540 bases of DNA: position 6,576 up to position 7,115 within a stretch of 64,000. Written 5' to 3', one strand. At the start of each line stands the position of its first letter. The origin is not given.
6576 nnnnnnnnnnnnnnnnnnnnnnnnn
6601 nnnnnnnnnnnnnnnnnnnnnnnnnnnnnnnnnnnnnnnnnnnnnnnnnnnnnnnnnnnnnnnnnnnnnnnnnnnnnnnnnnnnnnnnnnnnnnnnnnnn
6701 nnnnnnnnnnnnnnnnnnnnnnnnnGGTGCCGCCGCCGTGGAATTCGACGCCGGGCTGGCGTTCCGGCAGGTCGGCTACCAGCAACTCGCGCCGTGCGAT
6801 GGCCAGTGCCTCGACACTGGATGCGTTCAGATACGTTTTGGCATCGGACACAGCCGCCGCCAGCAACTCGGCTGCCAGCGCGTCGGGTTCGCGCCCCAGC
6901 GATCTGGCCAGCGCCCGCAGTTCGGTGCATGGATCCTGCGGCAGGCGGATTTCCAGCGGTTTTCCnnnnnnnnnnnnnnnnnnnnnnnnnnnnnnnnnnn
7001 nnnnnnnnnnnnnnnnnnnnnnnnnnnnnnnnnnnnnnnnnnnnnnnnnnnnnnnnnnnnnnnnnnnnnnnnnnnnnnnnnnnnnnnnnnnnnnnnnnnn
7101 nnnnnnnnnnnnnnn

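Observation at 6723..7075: Ribbon-helix-helix-like extension fused to the pseudo-SQR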

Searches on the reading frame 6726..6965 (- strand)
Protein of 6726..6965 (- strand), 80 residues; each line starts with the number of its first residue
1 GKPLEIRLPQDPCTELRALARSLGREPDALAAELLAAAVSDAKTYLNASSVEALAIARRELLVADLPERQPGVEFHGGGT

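Call 20: search_protein_families(library=pfam, proteins=[window:6726-6965:-], max_evalue=10)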
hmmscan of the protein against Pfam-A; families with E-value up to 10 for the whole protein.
seq(80 aa): 0 families

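Call 31: find_related_loci(query=A2, collection=genome_contigs, flank=8000)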
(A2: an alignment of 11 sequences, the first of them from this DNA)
Query A2 (80 aa) in genome_contigs; peptide patterns used: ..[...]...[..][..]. (x = any residue, [..] = any of these).
118 stretches matched a pattern; 95 encode a relative of the query (tblastn E <= 1e-3); the best 80 are kept; 80 distinct loci.
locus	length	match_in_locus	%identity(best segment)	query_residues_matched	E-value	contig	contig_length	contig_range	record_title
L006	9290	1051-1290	100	1-80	2e-48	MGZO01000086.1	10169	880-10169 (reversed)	MAG: Hydrogenophilales bacterium RIFOXYD1_FULL_62_11 rifoxyd1_full_scaffold_4516, whole genome shotgun sequence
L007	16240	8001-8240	80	1-80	5e-39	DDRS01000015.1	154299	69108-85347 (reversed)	MAG TPA_asm: Thiobacillus denitrificans isolate UBA2410 UBA2410_contig_768, whole genome shotgun sequence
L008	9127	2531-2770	79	1-80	2e-38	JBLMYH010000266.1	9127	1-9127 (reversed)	MAG: Hyphomicrobiaceae bacterium isolate MAG234 PRJNA957066_bin17_renamed_272, whole genome shotgun sequence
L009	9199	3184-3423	89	1-80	1e-37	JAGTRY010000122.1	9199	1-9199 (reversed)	MAG: Proteobacteria bacterium isolate CTSoil_126 scaffold_4405, whole genome shotgun sequence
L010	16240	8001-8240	89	1-80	1e-37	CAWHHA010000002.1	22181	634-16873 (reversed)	MAG: uncultured beta proteobacterium isolate MFD00709.bin.2.45 genome assembly, contig: contig_110031, whole genome shot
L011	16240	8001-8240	90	1-80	2e-37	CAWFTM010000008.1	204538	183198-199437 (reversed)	MAG: uncultured Hydrogenophilales bacterium isolate MFD00709.bin.2.42 genome assembly, contig: contig_16750, whole genom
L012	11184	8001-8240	89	1-80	2e-37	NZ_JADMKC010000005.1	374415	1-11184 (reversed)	MAG: Thiobacillus sp. isolate MAG_77 NODE_31_length_374415_cov_94.177081, whole genome shotgun sequence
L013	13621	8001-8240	88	1-80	5e-37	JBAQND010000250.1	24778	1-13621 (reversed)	MAG: Thiobacillus sp. isolate MFD12042_ilm_asm_bin11 k127_16800, whole genome shotgun sequence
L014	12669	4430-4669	86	1-80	8e-37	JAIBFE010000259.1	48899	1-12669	MAG: Thiobacillus sp. isolate C41_concoct.bin.8 C41_k141_8119, whole genome shotgun sequence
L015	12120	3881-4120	86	1-80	1e-36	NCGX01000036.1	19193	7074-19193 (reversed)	MAG: Hydrogenophilales bacterium 16-64-40 04302015_16_scaffold_568, whole genome shotgun sequence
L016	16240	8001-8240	84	1-80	7e-36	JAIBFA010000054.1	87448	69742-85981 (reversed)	MAG: Thiobacillus sp. isolate C31_concoct.bin.18 C31_k141_19566, whole genome shotgun sequence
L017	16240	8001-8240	85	1-80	1e-35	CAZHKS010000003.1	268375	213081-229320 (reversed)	MAG TPA_asm: uncultured Thiobacillus sp. isolate binchicken_co284_118 genome assembly, contig: NODE_68_length_268375_cov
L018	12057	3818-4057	86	1-80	3e-35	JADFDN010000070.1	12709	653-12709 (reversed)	MAG: Thiobacillus sp. isolate QR_Bin.21 NODE_70_length_12709_cov_28.6986, whole genome shotgun sequence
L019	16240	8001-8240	84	1-80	3e-35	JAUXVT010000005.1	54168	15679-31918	MAG: Thiobacillus sp. isolate C15_maxbin.023 C15_k141_120488, whole genome shotgun sequence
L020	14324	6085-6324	83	1-80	2e-35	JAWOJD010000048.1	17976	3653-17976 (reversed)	MAG: Thiobacillus sp. isolate CWP6-1.bin.60 k191_2538503, whole genome shotgun sequence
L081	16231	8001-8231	55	4-80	2e-20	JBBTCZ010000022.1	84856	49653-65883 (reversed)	MAG: Pseudomonadota bacterium isolate H41-bin191_1 H41_bin191_1_000000000022, whole genome shotgun sequence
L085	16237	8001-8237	52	2-80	3e-18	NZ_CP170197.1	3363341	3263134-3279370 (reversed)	Sulfuriferula sp. GW1 chromosome, complete genome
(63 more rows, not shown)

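Call 38: search_solved_structures(query=A3, max_evalue=10, show_alignments=4)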
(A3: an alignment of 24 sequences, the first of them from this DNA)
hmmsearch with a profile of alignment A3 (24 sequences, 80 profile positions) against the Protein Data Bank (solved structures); distinct sequences matched with E-value up to 10: 6.
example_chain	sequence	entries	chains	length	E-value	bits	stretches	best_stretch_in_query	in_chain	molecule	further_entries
8gqh_A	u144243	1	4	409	0.6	13.6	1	47-74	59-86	Thiolase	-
9sgj_A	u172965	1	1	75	0.7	13.4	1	31-74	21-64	Fd3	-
7tqr_A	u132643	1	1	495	0.93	13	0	24-51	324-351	Probable histidine ammonia-lyase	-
5fih_A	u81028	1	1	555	2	11.9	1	22-53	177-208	1,3-BETA-GLUCANOSYLTRANSFERASE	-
2w61_A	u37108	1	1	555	2.1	11.9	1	22-53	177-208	GLYCOLIPID-ANCHORED SURFACE PROTEIN 2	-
2w62_A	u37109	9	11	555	2.1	11.9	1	22-53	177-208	GLYCOLIPID-ANCHORED SURFACE PROTEIN 2 | 1,3-beta-glucanosyltransferase GAS2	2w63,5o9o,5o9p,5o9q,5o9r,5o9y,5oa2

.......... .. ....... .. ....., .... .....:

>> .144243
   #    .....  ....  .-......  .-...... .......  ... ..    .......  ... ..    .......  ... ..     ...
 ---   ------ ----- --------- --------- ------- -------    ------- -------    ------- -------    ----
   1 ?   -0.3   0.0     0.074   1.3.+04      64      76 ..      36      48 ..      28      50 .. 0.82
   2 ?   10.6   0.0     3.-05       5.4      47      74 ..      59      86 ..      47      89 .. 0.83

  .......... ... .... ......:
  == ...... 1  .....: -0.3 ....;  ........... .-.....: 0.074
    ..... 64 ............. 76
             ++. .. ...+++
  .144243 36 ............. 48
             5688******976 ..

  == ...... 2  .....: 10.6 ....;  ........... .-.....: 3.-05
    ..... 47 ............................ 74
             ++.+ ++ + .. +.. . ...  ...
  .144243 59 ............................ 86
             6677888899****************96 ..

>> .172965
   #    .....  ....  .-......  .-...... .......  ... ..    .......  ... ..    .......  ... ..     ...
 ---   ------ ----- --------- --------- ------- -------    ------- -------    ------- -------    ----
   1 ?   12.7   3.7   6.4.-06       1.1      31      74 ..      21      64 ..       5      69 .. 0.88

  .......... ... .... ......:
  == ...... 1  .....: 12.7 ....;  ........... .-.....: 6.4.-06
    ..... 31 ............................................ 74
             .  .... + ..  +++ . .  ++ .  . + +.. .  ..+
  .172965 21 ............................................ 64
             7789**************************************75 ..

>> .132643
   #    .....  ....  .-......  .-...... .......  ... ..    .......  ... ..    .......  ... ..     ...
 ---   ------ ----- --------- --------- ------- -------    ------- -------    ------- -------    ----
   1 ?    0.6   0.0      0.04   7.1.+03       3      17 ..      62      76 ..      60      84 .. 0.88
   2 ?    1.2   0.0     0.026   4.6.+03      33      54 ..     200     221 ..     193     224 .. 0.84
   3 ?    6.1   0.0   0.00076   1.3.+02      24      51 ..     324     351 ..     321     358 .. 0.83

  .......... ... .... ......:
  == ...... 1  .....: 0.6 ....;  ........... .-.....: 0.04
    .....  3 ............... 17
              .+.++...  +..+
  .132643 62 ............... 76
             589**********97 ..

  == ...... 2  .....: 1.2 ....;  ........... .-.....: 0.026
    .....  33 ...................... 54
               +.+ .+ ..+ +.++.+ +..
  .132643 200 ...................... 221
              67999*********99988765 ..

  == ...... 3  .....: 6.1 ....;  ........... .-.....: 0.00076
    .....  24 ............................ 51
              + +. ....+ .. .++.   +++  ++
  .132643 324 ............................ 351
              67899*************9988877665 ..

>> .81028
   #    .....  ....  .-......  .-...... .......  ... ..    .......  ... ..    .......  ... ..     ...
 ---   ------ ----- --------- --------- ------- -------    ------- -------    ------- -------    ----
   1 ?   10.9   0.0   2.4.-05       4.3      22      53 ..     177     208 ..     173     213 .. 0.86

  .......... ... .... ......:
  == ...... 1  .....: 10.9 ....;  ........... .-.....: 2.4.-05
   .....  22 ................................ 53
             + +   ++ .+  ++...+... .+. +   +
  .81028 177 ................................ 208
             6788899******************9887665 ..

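Call 39: search_protein_families(library=ncbifam, alignment_id=A3, max_evalue=1)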
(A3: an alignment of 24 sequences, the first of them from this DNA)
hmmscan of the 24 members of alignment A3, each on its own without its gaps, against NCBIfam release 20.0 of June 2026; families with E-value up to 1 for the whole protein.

A. member 1, seq(80 aa): 1 family
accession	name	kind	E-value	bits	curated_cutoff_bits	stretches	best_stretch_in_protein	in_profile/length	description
NF048017.1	antitoxin_RelB_like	equivalog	0.0038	17.4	50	1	7-49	1-43/70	type II toxin-antitoxin system RelB family antitoxin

B. families by the number of members that match (of 24 scanned): 6 families
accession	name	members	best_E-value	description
NF048017.1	antitoxin_RelB_like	4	0.0038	type II toxin-antitoxin system RelB family antitoxin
NF008883.0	PRK11915.1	1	0.059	lysophospholipid acyltransferase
NF041409.1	XopAV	1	0.083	type III secretion system effector XopAV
NF004266.1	PRK05687.1-1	1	0.088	flagellar assembly protein FliH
NF041602.1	VF_A0006_fam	1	0.11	VF_A0006 family four-cysteine protein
NF047748.1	PrtsmActNtasePan1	1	0.2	proteasome-activating nucleotidase Pan1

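Call 40: predict_structure(alignment_id=A2)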
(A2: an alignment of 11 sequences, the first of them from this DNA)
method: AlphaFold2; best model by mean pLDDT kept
length: 80 residues; sequences in the alignment: 11
mean_pLDDT: 82.1   pTM: 0.51
mean pLDDT of the five models: 82.1, 81.0, 80.0, 76.2, 75.4
residues with pLDDT >= 90: 34; 70-90: 26; 50-70: 17; < 50: 3
segments of 3 or more residues with pLDDT < 50: 78-80
pLDDT, mean of each block of 10 residues (from residue 1): 65 90 95 92 90 89 77 58
secondary structure, 60 per line:
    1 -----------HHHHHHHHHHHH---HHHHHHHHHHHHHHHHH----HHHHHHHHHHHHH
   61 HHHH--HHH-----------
elements in order: H12-23 H27-43 H48-64

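Call 42: fold_search(model_id=the predicted structure, library=pdb)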
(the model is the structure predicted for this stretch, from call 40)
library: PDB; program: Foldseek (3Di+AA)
matches with E <= 10: 33; with E <= 0.001: 0
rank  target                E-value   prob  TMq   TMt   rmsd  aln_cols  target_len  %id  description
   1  3qoq_D                1.7e+00  0.28  0.32  0.46   6.1        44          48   20  Crystal Structure of the Transcription Factor AmrZ in Complex with the 18 Base Pair amrZ1 Binding Site (released 2012-02-15)
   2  6sbx_A                3.5e+00  0.23  0.39  0.53   6.6        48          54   14  CdbA Form Two (released 2020-04-22)
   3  7ak7_C                3.8e+00  0.18  0.40  0.37   8.9        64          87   14  Structure of Salmonella TacT2 toxin bound to TacA2 antitoxin (released 2021-08-18)
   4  9qvm_t                4.0e+00  0.09  0.26  0.19   5.1        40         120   22  Cryo-EM reconstruction of the NEDD1 anchor protein and CDK5RAP2 bound to the gamma-tubulin ring complex (released 2025-05-21)
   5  6sbw                  4.3e+00  0.18  0.38  0.55   6.6        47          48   13  CdbA Form One (released 2020-04-22)
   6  1b28_MODEL_1_A        5.0e+00  0.20  0.30  0.44   5.5        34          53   18  ARC REPRESSOR MYL MUTANT FROM SALMONELLA BACTERIOPHAGE P22 (released 1999-11-03)
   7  6sbx_C                5.0e+00  0.16  0.38  0.51   6.6        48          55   14  CdbA Form Two (released 2020-04-22)
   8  3h87_C                5.0e+00  0.08  0.34  0.38  10.5        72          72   25  Rv0301 Rv0300 Toxin Antitoxin Complex from Mycobacterium tuberculosis (released 2009-05-05)
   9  1ea4_B                5.0e+00  0.08  0.26  0.45   6.4        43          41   26  TRANSCRIPTIONAL REPRESSOR COPG/22bp dsDNA COMPLEX (released 2001-07-05)
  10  8g87_X                6.2e+00  0.28  0.39  0.24   4.1        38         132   16  Human Oct4 bound to nucleosome with human nMatn1 sequence (focused refinement of Oct4 bound region) (released 2023-03-22)
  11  1bdv_B                6.7e+00  0.18  0.36  0.52   6.0        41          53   15  ARC FV10 COCRYSTAL (released 1999-01-06)
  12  5tzg_A                6.7e+00  0.15  0.28  0.30   5.1        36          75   33  Structure of the BldD CTD(D116A)-(c-di-GMP)2, form 2 (released 2017-04-19)
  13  9g3y_H                6.7e+00  0.04  0.27  0.04  12.2        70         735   21  Structure of the Native CMG-decorated gamma-Tubulin Ring Complex from Pig Brain (released 2024-10-02)
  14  9pfo_M                7.2e+00  0.23  0.42  0.24   3.0        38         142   13  Structure of POU2F3 POU domains bound to coactivator OCA-T2 and DNA (2.1 angstrom resolution) (released 2025-10-01)
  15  4pt4_A                7.2e+00  0.15  0.34  0.28   1.6        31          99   13  Crystal structure Analysis of N terminal region containing the dimerization domain and DNA binding domain of HU protei (released 2014-05-21)
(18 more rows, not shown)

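Call 44: search_protein_families(library=pfam, alignment_id=A3, max_evalue=10)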
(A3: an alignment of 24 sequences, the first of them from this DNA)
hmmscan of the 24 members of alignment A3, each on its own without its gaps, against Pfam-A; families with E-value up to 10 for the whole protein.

A. member 1, seq(80 aa): 0 families

B. families by the number of members that match (of 24 scanned): 6 families
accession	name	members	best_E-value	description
PF11367.14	Tail_completion_gp17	3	0.0003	Tail completion protein gp17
PF10728.14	DUF2520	1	0.023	Domain of unknown function (DUF2520)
PF10719.14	ComFB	1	0.073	Late competence development protein ComFB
PF22262.2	DUF6950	1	0.14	Domain of unknown function (DUF6950)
PF13936.12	HTH_38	1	0.2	Helix-turn-helix domain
PF03485.21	Arg_tRNA_synt_N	1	0.22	Arginyl tRNA synthetase N terminal domain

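Call 45: fold_search(model_id=the predicted structure, library=viral)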
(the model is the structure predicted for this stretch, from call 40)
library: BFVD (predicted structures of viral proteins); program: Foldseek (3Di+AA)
matches with E <= 10: 108; with E <= 0.001: 0
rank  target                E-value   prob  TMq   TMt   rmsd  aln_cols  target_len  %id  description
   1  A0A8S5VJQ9            9.6e-01  0.30  0.37  0.18  13.2        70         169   23  (no name in the UniProt tables at hand)
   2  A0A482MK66            1.0e+00  0.30  0.45  0.41   8.1        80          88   19  Uncharacterized protein [Nodularia phage vB_NspS-kac68v162]
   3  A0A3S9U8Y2            1.2e+00  0.51  0.39  0.23   5.0        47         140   21  Uncharacterized protein [Streptomyces phage Hiyaa]
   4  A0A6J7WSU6            1.4e+00  0.30  0.37  0.44   9.3        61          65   23  Uncharacterized protein [uncultured Caudovirales phage]
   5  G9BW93                1.4e+00  0.20  0.41  0.39  12.1        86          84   20  (no name in the UniProt tables at hand)
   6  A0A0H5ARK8            1.5e+00  0.72  0.42  0.72   4.6        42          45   21  (no name in the UniProt tables at hand)
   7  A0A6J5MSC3            1.5e+00  0.23  0.42  0.37  15.3        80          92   15  Uncharacterized protein [uncultured Caudovirales phage]
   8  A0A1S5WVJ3            1.9e+00  0.25  0.37  0.40   6.4        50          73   18  (no name in the UniProt tables at hand)
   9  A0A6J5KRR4            1.9e+00  0.08  0.29  0.27  10.3        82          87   27  Uncharacterized protein [uncultured Caudovirales phage]
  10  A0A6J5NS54            2.0e+00  0.60  0.43  0.55   4.1        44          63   30  Uncharacterized protein [uncultured Caudovirales phage]
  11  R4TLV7                2.0e+00  0.51  0.42  0.67   7.0        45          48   20  Uncharacterized protein [Halorubrum tailed virus 4]
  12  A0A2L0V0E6            2.0e+00  0.38  0.39  0.21   6.7        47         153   21  Uncharacterized protein [Agrobacterium phage Atu_ph07]
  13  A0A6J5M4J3            2.0e+00  0.14  0.30  0.37  10.2        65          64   22  Uncharacterized protein [uncultured Caudovirales phage]
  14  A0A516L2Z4            2.1e+00  0.21  0.38  0.18  11.2        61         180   16  (no name in the UniProt tables at hand)
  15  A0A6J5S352            2.3e+00  0.41  0.40  0.24   5.6        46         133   24  Uncharacterized protein [uncultured Caudovirales phage]
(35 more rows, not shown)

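Call 64: search_protein_families(library=phrogs, alignment_id=A3, max_evalue=1)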
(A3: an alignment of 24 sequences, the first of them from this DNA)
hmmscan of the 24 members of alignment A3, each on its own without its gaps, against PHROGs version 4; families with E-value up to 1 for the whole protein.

A. member 1, seq(80 aa): 3 families
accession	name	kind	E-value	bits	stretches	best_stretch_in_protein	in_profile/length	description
phrog_5333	-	unknown function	7.9e-05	23.8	1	5-60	5-60/64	-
phrog_28553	-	unknown function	0.035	15.6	1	16-75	23-83/103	-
phrog_4113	-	unknown function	0.24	12.3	1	3-49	12-58/64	-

B. families by the number of members that match (of 24 scanned): 15 families
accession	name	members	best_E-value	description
phrog_5333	-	13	7.9e-05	-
phrog_4113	-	5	0.015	-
phrog_13519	-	2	0.012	-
phrog_37083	-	2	0.13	-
phrog_28553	-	1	0.035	-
phrog_7603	-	1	0.043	-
phrog_38464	-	1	0.064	-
phrog_18769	-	1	0.11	-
phrog_30077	-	1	0.11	-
phrog_1797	-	1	0.16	-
phrog_26416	-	1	0.25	-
phrog_33008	-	1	0.35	-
phrog_14962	-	1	0.46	-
phrog_16780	-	1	0.46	-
phrog_137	-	1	0.97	head-tail adaptor Ad1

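Call 65: search_dna_similar(query=window:6726-6965:-, collection=phages, mode=protein, max_evalue=10, max_rows=25)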
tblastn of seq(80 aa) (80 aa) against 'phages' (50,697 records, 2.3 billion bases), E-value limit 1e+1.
No match.

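Call 83: search_protein_families(library=pfam, proteins=[L081:5842-6645:+, L085:8321-9493:+], max_evalue=0.01)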
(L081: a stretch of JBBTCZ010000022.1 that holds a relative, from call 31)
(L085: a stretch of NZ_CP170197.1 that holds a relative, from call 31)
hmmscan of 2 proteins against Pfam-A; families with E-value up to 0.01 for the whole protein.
L081:5842-6645:+ (267 aa): 3 families
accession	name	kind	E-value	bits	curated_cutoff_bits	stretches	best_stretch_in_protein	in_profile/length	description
PF00639.27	Rotamase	-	1.1e-21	78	21.7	1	118-209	1-95/97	PPIC-type PPIASE domain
PF13616.12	Rotamase_3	-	1.9e-20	74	22.5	1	111-212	13-115/116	PPIC-type PPIASE domain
PF13145.12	Rotamase_2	-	6.7e-15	56.4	27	1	92-225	1-121/121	PPIC-type PPIASE domain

L085:8321-9493:+ (390 aa): 4 families
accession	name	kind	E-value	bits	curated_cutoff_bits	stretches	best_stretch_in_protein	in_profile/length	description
PF03060.21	NMO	-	7.5e-33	114.7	28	1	17-330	13-286/331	Nitronate monooxygenase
PF00478.31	IMPDH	-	0.0001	21.9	25.6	1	214-257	204-247/345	IMP dehydrogenase / GMP reductase domain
PF01180.27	DHO_dh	-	0.00056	19.6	27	1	215-250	238-273/291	Dihydroorotate dehydrogenase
PF00977.27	His_biosynth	-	0.0058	16.5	23.6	0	217-248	73-104/228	Histidine biosynthesis protein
